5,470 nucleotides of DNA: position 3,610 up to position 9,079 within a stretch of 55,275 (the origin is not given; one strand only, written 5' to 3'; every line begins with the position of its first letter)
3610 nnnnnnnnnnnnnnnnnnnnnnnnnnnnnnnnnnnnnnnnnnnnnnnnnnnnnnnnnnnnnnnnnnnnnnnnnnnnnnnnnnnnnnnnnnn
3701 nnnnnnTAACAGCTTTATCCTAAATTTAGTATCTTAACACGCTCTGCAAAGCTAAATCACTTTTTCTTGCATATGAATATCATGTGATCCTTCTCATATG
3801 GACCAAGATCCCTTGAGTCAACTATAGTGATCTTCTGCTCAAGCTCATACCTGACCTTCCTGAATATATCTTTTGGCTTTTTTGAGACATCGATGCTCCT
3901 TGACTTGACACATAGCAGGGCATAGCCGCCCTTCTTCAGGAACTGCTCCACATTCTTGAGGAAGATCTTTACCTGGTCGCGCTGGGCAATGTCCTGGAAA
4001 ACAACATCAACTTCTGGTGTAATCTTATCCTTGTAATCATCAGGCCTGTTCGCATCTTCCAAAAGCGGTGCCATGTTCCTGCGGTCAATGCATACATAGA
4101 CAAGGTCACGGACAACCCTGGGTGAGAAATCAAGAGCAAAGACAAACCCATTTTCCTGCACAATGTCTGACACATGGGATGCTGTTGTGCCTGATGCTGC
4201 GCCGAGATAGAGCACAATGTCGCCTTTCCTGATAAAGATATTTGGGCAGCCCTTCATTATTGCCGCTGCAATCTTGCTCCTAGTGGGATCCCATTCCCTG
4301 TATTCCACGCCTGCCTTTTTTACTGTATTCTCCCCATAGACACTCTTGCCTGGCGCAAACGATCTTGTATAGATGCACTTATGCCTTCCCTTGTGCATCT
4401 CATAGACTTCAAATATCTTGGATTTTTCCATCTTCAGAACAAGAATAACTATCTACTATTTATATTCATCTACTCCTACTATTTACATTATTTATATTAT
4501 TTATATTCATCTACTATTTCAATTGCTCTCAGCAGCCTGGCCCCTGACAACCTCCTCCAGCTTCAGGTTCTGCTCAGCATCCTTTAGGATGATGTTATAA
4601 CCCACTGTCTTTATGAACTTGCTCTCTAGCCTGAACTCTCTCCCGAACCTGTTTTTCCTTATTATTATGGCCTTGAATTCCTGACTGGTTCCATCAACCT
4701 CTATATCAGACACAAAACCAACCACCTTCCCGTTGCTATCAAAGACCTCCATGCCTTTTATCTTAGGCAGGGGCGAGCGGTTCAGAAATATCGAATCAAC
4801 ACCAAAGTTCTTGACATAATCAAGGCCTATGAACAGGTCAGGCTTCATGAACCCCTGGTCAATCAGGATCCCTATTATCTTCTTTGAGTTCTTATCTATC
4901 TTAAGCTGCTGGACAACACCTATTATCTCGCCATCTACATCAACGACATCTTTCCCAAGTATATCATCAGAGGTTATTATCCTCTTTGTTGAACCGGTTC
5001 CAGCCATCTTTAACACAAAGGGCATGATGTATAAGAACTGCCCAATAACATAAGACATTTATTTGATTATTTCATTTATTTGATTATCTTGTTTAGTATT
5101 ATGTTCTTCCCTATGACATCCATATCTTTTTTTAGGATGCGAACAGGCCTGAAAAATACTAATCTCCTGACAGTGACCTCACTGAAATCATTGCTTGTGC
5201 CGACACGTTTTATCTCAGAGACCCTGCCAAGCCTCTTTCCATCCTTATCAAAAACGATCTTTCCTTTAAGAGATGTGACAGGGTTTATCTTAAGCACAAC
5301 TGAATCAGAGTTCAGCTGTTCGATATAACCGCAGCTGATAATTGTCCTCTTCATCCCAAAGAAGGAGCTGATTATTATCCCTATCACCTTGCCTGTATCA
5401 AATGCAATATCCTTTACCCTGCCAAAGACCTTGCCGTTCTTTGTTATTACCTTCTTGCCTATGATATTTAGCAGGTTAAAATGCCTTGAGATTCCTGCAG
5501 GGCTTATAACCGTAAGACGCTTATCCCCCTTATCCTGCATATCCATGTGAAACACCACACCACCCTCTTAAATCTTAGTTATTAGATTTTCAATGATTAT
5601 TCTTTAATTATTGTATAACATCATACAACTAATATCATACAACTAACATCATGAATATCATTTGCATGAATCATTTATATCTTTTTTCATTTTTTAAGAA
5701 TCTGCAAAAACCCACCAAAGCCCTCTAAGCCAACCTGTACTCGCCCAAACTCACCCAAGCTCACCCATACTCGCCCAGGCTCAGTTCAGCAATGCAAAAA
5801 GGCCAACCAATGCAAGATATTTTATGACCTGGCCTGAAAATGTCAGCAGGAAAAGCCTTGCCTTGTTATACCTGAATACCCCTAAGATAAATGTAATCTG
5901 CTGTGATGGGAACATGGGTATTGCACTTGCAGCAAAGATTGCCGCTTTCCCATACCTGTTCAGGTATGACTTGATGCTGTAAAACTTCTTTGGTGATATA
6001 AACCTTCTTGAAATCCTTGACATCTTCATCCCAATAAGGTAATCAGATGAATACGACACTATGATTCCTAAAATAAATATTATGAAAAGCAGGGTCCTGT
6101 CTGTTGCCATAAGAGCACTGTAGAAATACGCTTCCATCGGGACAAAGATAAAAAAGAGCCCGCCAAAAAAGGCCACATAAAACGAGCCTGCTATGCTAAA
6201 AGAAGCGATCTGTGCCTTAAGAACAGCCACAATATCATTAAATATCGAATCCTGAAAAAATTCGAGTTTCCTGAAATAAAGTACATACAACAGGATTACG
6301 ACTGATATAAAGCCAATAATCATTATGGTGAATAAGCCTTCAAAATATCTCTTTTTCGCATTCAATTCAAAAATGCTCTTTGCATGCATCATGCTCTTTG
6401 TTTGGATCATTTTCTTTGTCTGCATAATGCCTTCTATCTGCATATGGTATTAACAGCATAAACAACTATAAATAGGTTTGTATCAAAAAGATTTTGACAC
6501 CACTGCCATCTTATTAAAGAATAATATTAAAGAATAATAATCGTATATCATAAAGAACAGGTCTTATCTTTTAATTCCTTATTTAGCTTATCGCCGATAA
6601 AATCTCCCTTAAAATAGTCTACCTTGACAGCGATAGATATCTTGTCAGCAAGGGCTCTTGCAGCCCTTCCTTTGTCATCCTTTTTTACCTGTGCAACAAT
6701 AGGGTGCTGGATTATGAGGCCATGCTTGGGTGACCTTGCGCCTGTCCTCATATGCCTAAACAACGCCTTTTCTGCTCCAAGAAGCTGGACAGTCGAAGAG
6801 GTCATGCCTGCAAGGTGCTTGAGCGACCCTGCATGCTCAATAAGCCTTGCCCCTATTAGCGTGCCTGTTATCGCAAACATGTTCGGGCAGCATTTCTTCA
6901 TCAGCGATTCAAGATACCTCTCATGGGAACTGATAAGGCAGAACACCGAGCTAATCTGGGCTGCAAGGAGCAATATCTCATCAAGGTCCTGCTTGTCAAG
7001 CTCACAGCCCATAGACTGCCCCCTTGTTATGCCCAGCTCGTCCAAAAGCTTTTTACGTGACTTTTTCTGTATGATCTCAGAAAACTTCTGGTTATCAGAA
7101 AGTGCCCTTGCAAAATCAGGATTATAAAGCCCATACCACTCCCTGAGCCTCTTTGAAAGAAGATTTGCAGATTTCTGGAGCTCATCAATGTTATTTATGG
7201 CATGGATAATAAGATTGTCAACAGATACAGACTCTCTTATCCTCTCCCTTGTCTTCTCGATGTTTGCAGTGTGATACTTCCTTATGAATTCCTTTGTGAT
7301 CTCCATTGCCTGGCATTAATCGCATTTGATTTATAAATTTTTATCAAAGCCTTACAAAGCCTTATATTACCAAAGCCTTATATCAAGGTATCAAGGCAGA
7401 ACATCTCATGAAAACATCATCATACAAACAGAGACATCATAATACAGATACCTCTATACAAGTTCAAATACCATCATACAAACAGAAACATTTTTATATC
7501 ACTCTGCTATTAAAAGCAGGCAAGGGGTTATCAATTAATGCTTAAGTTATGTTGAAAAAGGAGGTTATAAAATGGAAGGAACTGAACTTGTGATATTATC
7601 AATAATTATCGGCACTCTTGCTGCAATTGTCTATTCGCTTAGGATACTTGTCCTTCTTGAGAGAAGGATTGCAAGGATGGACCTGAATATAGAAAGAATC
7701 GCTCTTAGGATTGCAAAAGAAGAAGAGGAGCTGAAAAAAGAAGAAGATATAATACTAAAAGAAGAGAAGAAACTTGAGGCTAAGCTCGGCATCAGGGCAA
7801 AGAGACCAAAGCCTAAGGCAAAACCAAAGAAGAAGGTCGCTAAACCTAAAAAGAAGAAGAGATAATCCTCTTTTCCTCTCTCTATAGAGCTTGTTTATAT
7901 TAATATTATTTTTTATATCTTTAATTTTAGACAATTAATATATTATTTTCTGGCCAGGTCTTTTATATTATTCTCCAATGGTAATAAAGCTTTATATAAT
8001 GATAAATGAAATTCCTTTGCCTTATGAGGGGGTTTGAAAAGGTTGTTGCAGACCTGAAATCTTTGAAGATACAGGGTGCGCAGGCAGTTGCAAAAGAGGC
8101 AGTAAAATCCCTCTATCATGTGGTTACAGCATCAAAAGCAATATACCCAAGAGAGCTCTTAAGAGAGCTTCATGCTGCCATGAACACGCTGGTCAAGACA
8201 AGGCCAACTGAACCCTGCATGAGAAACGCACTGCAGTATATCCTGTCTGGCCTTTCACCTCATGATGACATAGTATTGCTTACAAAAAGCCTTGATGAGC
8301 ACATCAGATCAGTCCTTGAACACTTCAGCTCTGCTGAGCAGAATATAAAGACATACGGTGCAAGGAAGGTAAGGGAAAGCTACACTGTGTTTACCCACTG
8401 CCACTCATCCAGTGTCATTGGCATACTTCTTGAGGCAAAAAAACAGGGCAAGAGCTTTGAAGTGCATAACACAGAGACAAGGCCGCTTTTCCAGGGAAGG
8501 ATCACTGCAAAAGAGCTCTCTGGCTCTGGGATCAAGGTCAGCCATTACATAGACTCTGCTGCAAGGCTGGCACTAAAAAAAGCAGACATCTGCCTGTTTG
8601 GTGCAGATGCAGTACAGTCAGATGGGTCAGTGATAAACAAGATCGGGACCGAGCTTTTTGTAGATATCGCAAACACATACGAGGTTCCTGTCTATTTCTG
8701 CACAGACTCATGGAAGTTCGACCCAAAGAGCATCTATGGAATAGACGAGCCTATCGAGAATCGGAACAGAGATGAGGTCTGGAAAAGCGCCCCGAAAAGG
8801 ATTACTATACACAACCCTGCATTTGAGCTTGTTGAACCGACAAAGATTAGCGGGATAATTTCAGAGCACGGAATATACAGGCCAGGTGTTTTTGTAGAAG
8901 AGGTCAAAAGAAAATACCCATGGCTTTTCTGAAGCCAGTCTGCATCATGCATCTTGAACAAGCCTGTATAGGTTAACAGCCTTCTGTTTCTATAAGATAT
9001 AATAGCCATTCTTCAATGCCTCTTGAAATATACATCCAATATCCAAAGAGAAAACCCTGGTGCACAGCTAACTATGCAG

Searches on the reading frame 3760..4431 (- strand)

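Call 10: search_protein_families(library=pfam, proteins=[window:3760-4431:-], max_evalue=0.001)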
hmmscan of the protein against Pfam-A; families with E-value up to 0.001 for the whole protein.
window:3760-4431:- (224 aa): 1 family
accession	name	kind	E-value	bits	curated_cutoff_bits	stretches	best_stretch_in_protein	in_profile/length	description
PF01269.23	Fibrillarin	-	1.6e-81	273.2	27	1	3-223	4-225/227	Fibrillarin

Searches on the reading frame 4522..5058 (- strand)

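Call 10: search_protein_families(library=pfam, proteins=[window:4522-5058:-], max_evalue=0.001)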
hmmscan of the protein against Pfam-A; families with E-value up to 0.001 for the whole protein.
window:4522-5058:- (179 aa): 1 family
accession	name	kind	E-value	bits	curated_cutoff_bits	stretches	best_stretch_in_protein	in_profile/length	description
PF05239.21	PRC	-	1.2e-16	60.9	21.2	2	98-160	7-73/78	PRC-barrel domain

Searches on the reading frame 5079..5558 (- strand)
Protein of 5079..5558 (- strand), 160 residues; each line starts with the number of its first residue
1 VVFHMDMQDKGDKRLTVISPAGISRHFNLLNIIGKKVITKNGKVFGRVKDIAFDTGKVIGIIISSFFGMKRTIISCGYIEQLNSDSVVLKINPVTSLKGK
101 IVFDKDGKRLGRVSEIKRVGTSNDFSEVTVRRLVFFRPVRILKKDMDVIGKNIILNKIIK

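Call 10: search_protein_families(library=pfam, proteins=[window:5079-5558:-], max_evalue=0.001)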
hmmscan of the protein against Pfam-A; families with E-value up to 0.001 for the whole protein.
window:5079-5558:- (160 aa): 1 family
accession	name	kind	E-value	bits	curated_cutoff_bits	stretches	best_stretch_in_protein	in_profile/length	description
PF05239.21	PRC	-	5e-13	49.3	21.2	1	31-90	8-72/78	PRC-barrel domain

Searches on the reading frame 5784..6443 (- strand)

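Call 10: search_protein_families(library=pfam, proteins=[window:5784-6443:-], max_evalue=0.001)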
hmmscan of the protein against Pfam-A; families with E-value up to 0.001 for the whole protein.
window:5784-6443:- (220 aa): 1 family
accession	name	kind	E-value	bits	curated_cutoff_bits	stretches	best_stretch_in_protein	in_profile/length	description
PF09335.16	VTT_dom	-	1.4e-12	48.6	33.9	1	102-216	2-121/123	VTT domain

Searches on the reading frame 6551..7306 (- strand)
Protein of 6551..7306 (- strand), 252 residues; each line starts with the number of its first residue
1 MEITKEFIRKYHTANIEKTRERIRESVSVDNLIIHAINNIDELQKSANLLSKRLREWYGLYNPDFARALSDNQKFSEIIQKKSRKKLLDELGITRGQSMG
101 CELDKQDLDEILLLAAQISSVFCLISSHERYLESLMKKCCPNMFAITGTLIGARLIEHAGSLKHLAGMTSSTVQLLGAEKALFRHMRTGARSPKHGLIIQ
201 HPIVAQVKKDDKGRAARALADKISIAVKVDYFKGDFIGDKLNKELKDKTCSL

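Call 10: search_protein_families(library=pfam, proteins=[window:6551-7306:-], max_evalue=0.001)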
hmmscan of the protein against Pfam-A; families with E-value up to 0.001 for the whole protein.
window:6551-7306:- (252 aa): 1 family
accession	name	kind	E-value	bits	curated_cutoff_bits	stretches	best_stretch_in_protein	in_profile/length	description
PF01798.23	Nop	-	9.3e-52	176.2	25.4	1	40-248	2-225/228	snoRNA binding domain, fibrillarin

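Call 72: find_homologous_proteins(query=window:6551-7306:-, max_evalue=1e-20)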
Query window:6551-7306:- (252 aa): 6548 proteins with E <= 1e-20 among 8000 candidates; the best 120 are listed.
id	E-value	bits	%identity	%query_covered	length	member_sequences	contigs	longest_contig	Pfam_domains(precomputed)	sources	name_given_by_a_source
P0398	3.2e-160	549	100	100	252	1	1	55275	PF01798.24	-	-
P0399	2.8e-100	353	64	98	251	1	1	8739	PF01798.24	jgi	jgi:nucleolar protein 56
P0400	3.4e-98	346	63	98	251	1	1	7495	PF01798.24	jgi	jgi:nucleolar protein 56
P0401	1.7e-94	334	67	88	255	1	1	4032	PF01798.24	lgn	-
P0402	1.7e-88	314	59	95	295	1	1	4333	PF01798.24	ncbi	-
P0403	1.9e-87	311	59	93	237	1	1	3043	PF01798.24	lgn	-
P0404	5.1e-86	306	55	96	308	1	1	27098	PF01798.24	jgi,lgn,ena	-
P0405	3.8e-85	303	56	97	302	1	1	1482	PF01798.24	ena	-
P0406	8.0e-85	302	58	94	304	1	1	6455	PF01798.24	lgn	-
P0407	3.2e-84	300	58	98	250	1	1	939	PF01798.24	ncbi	-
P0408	3.7e-84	300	55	97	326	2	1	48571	PF01798.24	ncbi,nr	ncbi:MAG: NOP5/NOP56 family protein [Nanoarchaeota archaeon]|nr:NOP5/NOP56 family protein [Nanoarcha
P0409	4.6e-83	297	55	96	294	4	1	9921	PF01798.24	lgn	-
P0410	1.6e-82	295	56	95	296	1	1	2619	PF01798.24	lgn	-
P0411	2.0e-82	295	54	98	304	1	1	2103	PF01798.24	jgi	jgi:nucleolar protein 56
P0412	2.8e-82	294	54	97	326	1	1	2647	PF01798.24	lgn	-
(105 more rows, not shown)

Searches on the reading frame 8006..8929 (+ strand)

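Call 10: search_protein_families(library=pfam, proteins=[window:8006-8929:+], max_evalue=0.001)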
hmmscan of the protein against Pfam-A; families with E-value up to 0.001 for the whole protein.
window:8006-8929:+ (308 aa): 1 family
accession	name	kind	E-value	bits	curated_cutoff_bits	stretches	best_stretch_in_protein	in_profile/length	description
PF01008.23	IF-2B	-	8.8e-59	199.5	22.4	1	21-293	1-280/280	Initiation factor 2 subunit family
